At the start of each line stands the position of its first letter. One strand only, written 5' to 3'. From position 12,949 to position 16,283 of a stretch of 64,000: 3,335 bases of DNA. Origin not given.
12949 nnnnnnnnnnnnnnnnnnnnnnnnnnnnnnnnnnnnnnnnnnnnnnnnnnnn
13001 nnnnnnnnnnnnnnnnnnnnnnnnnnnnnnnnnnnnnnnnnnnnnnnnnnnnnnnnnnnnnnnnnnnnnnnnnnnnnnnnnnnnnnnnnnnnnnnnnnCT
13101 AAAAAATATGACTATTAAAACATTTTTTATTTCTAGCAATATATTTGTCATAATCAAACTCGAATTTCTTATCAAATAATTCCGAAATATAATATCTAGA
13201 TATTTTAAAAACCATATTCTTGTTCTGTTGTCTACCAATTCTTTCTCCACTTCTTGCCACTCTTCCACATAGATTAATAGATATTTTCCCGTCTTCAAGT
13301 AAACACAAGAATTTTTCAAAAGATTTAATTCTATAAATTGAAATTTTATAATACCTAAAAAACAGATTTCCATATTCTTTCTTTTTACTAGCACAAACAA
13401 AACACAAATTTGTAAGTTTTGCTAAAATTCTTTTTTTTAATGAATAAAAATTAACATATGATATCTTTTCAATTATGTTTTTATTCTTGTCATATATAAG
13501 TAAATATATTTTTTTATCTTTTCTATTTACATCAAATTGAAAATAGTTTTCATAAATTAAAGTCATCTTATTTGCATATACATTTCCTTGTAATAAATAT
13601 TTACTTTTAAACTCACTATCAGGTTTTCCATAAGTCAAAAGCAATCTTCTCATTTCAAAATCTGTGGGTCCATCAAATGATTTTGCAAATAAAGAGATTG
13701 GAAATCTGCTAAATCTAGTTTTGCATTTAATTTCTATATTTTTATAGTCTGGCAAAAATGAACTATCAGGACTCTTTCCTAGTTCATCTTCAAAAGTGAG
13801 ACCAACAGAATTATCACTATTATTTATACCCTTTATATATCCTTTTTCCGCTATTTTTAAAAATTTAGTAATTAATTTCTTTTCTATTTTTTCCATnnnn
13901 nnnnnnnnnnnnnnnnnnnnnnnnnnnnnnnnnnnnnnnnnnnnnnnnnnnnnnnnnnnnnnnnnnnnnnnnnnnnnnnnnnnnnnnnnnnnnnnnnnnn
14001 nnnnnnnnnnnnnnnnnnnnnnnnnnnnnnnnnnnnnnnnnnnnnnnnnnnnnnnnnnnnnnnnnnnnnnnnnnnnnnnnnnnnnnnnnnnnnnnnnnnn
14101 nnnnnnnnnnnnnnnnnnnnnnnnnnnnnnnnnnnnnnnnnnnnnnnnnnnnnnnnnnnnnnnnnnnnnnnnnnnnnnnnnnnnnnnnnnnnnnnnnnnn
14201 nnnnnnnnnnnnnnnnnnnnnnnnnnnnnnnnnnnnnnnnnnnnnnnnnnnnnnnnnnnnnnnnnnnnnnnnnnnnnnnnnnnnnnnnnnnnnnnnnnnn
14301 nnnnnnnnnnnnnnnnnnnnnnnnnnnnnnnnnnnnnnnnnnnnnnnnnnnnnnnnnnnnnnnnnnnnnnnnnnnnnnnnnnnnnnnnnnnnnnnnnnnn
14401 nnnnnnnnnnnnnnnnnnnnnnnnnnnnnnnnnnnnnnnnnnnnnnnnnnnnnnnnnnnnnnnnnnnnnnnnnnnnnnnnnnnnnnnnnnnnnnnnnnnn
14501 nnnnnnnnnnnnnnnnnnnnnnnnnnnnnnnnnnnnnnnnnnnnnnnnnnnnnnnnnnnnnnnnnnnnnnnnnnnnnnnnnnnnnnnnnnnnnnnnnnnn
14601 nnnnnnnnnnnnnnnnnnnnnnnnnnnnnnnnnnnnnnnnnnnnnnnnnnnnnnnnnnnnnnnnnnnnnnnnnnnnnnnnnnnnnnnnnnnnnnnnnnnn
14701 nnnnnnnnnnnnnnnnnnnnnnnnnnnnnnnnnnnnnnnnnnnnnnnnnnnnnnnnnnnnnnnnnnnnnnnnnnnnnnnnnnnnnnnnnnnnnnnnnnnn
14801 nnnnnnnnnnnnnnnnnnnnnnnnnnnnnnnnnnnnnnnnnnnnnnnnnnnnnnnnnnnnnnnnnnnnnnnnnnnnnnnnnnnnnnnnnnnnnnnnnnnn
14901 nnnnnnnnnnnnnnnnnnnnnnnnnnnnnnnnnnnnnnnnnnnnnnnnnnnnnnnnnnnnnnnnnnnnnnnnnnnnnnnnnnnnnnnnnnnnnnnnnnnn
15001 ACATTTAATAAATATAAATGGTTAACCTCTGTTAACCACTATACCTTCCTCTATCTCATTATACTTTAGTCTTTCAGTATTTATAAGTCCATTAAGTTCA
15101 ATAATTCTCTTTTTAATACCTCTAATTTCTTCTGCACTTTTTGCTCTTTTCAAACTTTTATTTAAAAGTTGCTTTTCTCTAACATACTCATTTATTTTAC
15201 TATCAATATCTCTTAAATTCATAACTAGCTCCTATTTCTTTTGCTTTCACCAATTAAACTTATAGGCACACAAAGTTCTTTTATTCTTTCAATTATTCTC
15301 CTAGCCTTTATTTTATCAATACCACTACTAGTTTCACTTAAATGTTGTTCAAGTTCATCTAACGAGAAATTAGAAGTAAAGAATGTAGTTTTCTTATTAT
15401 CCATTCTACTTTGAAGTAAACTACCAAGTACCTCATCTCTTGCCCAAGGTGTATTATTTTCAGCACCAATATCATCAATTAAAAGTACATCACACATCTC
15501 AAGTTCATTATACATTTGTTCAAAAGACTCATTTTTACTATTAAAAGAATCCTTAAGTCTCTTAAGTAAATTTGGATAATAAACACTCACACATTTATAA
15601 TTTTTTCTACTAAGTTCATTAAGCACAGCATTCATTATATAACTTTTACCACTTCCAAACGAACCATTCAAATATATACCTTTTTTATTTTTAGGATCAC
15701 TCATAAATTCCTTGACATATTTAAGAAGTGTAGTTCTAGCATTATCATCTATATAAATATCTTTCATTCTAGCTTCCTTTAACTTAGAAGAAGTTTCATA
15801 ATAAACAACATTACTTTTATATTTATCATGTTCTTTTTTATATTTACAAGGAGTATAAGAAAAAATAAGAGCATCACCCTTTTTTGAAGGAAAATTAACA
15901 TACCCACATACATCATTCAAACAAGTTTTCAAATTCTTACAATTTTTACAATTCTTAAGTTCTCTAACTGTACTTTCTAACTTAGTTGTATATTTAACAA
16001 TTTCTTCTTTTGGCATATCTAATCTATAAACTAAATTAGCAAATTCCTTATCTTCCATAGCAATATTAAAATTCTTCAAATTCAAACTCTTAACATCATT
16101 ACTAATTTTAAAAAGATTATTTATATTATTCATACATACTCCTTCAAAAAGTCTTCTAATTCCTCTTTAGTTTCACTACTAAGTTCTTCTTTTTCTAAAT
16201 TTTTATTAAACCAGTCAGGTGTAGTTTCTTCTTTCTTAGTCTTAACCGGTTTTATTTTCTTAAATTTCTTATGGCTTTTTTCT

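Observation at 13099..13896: Solitary MvaI/BcnI-family restriction-endonuclease-like gene beside the tRNA pair, with no methyltransferase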

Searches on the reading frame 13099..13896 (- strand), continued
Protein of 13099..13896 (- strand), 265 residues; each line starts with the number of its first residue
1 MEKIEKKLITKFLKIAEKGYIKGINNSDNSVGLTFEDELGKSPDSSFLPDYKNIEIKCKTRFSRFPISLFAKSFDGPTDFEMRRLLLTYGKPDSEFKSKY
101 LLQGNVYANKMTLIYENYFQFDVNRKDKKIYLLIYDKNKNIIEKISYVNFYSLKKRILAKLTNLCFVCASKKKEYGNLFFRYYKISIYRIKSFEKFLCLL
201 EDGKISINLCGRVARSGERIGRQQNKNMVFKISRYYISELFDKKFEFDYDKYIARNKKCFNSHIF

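Call 72: search_protein_representatives(alignment_id=A1)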
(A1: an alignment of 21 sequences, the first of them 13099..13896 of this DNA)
Query: 21 sequences, 257 profile positions. Proteins with E-value up to 0.001 (for the whole library): 1456; up to 1e-10: 778; up to 1e-30: 255. The best 150 are listed.
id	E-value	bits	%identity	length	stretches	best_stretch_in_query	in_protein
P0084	9.5e-103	359.6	-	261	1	2-254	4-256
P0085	1.9e-101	355.3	-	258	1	1-254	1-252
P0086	8.9e-100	349.9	-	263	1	3-255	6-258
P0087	8.8e-98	343.3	-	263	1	4-254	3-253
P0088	8.6e-94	330.3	-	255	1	1-253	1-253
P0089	2.7e-89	315.5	-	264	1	1-254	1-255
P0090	4.7e-88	311.5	-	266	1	1-252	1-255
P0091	1.5e-86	306.6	-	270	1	5-254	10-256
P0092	1.3e-84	300.2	-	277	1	1-254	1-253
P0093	5.3e-82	291.6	-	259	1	1-254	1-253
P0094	1.1e-79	284.1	-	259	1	1-255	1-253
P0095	1.4e-78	280.4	-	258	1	6-255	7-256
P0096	3.7e-77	275.7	-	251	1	3-249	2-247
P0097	8.9e-77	274.5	-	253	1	1-252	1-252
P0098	3.3e-76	272.6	-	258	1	1-254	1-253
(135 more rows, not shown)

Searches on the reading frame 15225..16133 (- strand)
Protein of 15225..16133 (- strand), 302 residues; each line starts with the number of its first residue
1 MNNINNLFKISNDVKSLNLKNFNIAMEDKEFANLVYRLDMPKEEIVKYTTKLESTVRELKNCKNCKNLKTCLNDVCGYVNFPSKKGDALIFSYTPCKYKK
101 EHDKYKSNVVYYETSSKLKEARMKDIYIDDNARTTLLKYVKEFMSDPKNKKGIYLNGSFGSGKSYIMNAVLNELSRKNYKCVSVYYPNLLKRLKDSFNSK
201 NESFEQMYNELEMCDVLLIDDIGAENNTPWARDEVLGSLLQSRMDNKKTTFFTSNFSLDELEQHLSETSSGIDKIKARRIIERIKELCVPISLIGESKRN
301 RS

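Call 19: search_protein_families(library=pfam, proteins=[window:15225-16133:-], max_evalue=0.01)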
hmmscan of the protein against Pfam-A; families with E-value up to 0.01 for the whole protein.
window:15225-16133:- (302 aa): 16 families
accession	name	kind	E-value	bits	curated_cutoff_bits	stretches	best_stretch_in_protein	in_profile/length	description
PF01695.23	IstB_IS21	-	1.8e-08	34.6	24.1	1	148-301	90-233/238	IstB-like ATP binding protein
PF03969.22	AFG1_ATPase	-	1.6e-06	27.8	27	1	105-262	16-172/361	AFG1-like ATPase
PF00308.24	Bac_DnaA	-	5.3e-06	27.2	23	1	151-262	35-145/162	Bacterial DnaA ATPAse domain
PF00004.35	AAA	-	2.3e-05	25.3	21.2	1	153-249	1-97/131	ATPase family associated with various cellular activities (AAA)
PF05673.19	DUF815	-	8.3e-05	22.3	23.8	1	112-196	16-98/249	Protein of unknown function (DUF815)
PF24883.2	NPHP3_N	-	8.8e-05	23.2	24.8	1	140-189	12-61/164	Nephrocystin 3, N-terminal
PF06309.17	Torsin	-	0.00031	21.3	27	1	127-182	28-87/127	Torsin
PF03266.21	NTPase_1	-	0.001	19.4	23.9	0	153-188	2-37/168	NTPase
PF13238.12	AAA_18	-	0.0016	19.3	29.4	0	153-235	1-93/128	AAA domain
PF00910.28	RNA_helicase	-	0.0017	19.2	21.5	1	153-228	1-64/105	RNA helicase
PF04851.21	ResIII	-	0.0018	18.6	22.5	1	137-202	16-78/164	Type III restriction enzyme, res subunit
PF13173.12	AAA_14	-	0.002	18.5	27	1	151-268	3-110/129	AAA domain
PF12775.13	AAA_7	-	0.003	17.6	25.8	1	134-184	19-67/181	P-loop containing dynein motor region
PF20720.3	nSTAND3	-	0.0056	16.8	27.2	0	148-198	15-62/155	Novel STAND NTPase 3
PF07693.20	KAP_NTPase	-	0.0062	16.3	20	0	146-211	16-75/293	KAP family P-loop domain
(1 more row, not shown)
